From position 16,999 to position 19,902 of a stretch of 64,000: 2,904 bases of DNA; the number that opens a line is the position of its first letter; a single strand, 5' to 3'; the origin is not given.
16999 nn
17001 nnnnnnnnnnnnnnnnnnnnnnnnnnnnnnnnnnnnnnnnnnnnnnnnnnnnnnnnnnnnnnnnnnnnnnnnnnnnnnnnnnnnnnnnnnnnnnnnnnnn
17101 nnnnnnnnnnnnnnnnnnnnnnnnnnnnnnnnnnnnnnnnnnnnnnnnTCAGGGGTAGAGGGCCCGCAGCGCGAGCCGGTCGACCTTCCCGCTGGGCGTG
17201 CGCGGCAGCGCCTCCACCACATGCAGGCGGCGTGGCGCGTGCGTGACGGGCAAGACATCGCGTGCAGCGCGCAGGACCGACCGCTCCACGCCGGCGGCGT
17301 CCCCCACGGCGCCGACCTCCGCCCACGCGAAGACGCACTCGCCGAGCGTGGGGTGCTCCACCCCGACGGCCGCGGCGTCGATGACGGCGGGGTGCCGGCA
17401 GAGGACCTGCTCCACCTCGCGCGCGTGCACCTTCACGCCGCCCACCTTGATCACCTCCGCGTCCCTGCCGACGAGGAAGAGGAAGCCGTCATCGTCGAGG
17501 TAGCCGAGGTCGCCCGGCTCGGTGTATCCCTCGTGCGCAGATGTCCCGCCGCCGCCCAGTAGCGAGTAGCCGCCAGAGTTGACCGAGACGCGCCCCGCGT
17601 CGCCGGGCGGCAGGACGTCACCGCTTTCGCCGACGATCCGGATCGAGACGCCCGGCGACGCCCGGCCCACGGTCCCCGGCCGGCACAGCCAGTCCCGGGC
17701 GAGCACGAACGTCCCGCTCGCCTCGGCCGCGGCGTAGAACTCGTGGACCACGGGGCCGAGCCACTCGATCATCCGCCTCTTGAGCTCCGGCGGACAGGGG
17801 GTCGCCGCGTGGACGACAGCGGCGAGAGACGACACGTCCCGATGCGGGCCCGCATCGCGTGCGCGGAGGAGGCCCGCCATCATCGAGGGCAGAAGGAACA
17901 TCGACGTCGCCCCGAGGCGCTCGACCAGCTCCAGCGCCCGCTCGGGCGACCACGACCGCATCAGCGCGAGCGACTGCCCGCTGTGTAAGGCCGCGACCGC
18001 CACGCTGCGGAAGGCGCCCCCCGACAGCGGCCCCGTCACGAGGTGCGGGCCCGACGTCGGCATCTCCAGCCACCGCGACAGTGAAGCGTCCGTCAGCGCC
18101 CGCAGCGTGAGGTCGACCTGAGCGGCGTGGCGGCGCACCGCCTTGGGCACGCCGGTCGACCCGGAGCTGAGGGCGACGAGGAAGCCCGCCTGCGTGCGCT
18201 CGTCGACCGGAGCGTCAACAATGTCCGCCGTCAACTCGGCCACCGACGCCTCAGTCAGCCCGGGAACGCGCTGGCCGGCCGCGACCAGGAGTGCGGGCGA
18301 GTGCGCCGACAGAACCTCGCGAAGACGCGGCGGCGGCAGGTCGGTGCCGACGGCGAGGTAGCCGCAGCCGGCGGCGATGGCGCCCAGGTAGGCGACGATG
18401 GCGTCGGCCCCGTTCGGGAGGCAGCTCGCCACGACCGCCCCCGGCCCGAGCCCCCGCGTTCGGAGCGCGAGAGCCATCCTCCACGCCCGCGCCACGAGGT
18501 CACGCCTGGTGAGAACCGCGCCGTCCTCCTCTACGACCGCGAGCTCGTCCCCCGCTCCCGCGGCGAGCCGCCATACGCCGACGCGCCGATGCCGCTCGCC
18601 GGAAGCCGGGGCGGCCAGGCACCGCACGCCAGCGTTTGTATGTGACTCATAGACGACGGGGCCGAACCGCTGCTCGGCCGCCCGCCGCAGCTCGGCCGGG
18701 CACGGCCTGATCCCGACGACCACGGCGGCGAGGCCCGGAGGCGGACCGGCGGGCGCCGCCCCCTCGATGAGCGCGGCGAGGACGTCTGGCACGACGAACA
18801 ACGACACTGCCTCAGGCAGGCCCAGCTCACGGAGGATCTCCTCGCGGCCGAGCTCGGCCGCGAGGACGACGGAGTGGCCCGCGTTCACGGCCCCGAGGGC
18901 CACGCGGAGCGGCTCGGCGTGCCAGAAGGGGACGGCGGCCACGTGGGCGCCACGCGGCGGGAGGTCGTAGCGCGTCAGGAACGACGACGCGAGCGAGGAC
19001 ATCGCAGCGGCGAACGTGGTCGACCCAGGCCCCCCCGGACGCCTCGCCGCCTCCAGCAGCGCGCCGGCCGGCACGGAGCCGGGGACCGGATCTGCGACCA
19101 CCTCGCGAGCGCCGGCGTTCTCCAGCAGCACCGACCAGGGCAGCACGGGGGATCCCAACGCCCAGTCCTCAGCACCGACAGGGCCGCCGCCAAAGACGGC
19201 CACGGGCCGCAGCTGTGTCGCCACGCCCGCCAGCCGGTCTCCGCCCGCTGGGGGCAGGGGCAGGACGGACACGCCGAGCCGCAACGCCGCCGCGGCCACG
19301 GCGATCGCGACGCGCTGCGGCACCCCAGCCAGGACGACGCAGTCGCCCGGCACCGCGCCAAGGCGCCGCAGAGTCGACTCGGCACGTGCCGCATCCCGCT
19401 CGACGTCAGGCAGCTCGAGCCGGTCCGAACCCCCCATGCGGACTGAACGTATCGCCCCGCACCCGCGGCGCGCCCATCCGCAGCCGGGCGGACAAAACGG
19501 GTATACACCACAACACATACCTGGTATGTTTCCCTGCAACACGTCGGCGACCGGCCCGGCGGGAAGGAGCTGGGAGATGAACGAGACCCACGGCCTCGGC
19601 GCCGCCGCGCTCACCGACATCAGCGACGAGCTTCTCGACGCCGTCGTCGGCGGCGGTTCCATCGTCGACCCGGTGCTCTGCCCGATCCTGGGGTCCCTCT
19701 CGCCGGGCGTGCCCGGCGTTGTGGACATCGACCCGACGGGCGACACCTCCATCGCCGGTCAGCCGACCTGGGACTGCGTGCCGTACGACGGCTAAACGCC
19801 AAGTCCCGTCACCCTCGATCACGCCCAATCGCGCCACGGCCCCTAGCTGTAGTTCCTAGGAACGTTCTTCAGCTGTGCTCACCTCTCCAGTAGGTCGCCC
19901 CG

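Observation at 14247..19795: Double-glycine-leader peptide with a C39-ABC exporter and an adenylate-forming enzyme instead of a known RiPP maturase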

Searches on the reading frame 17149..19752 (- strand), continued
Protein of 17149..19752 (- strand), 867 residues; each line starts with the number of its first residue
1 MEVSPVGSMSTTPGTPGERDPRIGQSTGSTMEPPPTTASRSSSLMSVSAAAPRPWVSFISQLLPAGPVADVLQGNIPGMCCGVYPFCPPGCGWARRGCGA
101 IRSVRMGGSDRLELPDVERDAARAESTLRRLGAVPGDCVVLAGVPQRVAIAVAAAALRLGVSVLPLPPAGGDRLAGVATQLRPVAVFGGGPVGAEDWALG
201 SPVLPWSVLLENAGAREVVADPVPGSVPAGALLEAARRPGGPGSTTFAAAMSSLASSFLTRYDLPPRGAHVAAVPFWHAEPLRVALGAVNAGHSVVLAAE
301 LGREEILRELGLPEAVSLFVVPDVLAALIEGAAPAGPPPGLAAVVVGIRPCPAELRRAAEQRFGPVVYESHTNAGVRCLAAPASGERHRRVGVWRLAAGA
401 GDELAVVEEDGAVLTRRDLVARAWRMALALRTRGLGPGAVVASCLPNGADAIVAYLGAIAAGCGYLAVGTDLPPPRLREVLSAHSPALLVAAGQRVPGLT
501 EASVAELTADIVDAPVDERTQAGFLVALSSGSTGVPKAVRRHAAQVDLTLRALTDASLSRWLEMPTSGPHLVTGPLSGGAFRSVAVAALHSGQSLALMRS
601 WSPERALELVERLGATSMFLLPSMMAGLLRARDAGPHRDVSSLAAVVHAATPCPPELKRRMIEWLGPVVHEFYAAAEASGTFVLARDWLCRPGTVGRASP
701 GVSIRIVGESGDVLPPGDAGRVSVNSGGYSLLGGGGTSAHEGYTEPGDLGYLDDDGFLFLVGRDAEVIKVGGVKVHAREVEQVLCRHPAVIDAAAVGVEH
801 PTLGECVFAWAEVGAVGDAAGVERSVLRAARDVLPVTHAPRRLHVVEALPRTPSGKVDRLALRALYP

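Call 62: predict_structure(alignment_id=A5)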
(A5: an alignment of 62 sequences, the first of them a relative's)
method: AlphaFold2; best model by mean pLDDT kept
length: 762 residues; sequences in the alignment: 62
mean_pLDDT: 72.2   pTM: 0.61
mean pLDDT of the five models: 72.2, 71.5, 70.3, 69.9, 69.1
residues with pLDDT >= 90: 228; 70-90: 243; 50-70: 102; < 50: 189
segments of 3 or more residues with pLDDT < 50: 1-7, 108-144, 153-175, 188-246, 257-287, 426-428, 438-452, 623-633
pLDDT, mean of each block of 10 residues (from residue 1): 43 87 91 86 84 83 69 79 68 74 73 35 30 35 50 47 40 48 52 39 41 36 39 36 44 51 38 31 40 73 95 91 93 91 94 88 82 85 90 90 82 56 56 56 40 58 91 84 85 91 97 90 90 95 85 91 85 63 83 82 94 93 47 66 92 89 86 92 93 91 93 92 94 94 83 88 77
secondary structure, 60 per line:
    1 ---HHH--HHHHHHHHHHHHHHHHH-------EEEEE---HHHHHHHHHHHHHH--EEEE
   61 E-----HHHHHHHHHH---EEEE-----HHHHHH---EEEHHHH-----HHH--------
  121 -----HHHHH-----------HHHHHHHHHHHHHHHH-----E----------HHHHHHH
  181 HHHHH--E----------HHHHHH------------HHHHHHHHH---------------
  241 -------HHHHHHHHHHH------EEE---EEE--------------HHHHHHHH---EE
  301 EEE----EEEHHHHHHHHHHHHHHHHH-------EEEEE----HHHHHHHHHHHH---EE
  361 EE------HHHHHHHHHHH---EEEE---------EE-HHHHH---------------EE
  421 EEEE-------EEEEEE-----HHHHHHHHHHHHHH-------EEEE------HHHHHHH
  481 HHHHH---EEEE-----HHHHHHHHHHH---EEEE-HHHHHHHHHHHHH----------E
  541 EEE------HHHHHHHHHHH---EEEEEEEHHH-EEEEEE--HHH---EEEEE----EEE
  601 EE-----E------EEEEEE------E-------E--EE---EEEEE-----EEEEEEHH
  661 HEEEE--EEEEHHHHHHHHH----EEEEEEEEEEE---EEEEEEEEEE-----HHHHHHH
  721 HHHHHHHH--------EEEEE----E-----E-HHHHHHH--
elements in order (helices of 4 or more, strands of 3 or more residues): H9-25 E33-37 H41-54 E57-61 H67-76 E80-83 H89-94 E98-100 H101-104 H126-130 H142-157 H174-185 H199-204 H217-225 H248-258 E265-267 E271-273 H288-295 E299-303 E308-310 H311-327 E335-339 H344-355 E359-362 H369-379 E383-386 H399-403 E419-424 E432-437 H443-456 E464-467 H474-485 E489-492 H498-508 E512-515 H517-529 E540-543 H550-560 E564-570 E575-580 E589-593 E598-602 E615-620 E643-647 E653-658 E662-665 E668-671 H672-680 E685-695 E699-708 H714-728 E737-741 H754-760

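Call 94: fold_search(model_id=the predicted structure, library=pdb)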
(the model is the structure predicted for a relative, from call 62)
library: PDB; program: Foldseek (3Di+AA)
matches with E <= 10: 1831; with E <= 0.001: 645
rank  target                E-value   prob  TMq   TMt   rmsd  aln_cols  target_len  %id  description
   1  8ppp_A                3.5e-37  1.00  0.52  0.76   5.0       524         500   28  Amide bond synthetase from Streptomyces hindustanus K492H mutant in complex with AMP-CPP (released 2024-02-07)
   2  6sq8_B                8.1e-37  1.00  0.53  0.78   4.0       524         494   28  Structure of amide bond synthetase McbA from Marinactinospora thermotolerans (released 2020-04-22)
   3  6h1b_A                9.0e-37  1.00  0.52  0.80   4.1       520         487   27  Structure of amide bond synthetase Mcba K483A mutant from Marinactinospora thermotolerans (released 2018-09-05)
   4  6h1b_D                1.3e-36  1.00  0.53  0.80   4.1       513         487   28  Structure of amide bond synthetase Mcba K483A mutant from Marinactinospora thermotolerans (released 2018-09-05)
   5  6sq8_A                1.7e-36  1.00  0.52  0.79   3.9       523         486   28  Structure of amide bond synthetase McbA from Marinactinospora thermotolerans (released 2020-04-22)
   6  6sq8_E                1.9e-36  1.00  0.43  0.64  11.6       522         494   28  Structure of amide bond synthetase McbA from Marinactinospora thermotolerans (released 2020-04-22)
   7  6sq8_D                3.9e-36  1.00  0.52  0.80   3.8       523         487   28  Structure of amide bond synthetase McbA from Marinactinospora thermotolerans (released 2020-04-22)
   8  8pyx_B                4.8e-36  1.00  0.51  0.75   4.9       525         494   28  Amide bond synthetase from Streptomyces hindustanus K492H mutant in complex with Adenosine (released 2024-02-07)
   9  8pyx_A                5.4e-36  1.00  0.52  0.76   4.8       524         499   28  Amide bond synthetase from Streptomyces hindustanus K492H mutant in complex with Adenosine (released 2024-02-07)
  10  6h1b_B                5.7e-36  1.00  0.52  0.79   4.0       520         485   27  Structure of amide bond synthetase Mcba K483A mutant from Marinactinospora thermotolerans (released 2018-09-05)
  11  8ppp_B                7.2e-36  1.00  0.51  0.76   4.9       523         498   28  Amide bond synthetase from Streptomyces hindustanus K492H mutant in complex with AMP-CPP (released 2024-02-07)
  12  8wev_A                8.0e-36  1.00  0.52  0.79   4.3       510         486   24  Crystal structure of Feruoyl-CoA Synthetase complexed with AMP from Amycolatopsis thermoflava (released 2024-09-25)
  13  6h1b_C                9.0e-36  1.00  0.53  0.80   4.1       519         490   28  Structure of amide bond synthetase Mcba K483A mutant from Marinactinospora thermotolerans (released 2018-09-05)
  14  6sq8_C                1.1e-35  1.00  0.52  0.79   3.9       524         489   28  Structure of amide bond synthetase McbA from Marinactinospora thermotolerans (released 2020-04-22)
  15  5ie0_A                3.1e-35  1.00  0.54  0.79   4.6       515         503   23  Crystal structure of a plant enzyme (released 2016-12-07)
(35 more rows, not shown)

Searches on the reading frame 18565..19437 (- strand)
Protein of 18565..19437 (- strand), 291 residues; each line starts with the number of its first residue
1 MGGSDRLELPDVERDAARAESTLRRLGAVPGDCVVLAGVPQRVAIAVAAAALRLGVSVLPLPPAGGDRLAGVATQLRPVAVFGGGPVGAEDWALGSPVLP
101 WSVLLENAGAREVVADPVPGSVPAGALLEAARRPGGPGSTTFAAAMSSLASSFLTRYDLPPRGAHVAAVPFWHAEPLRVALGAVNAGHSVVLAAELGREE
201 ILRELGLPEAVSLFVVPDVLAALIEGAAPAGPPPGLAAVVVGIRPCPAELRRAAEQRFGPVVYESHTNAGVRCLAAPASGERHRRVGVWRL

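Call 90: search_dna_similar(query=window:18565-19437:-, collection=plasmids, mode=protein, max_evalue=0.00001, max_rows=10)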
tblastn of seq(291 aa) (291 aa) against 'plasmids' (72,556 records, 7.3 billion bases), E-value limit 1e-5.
No match.
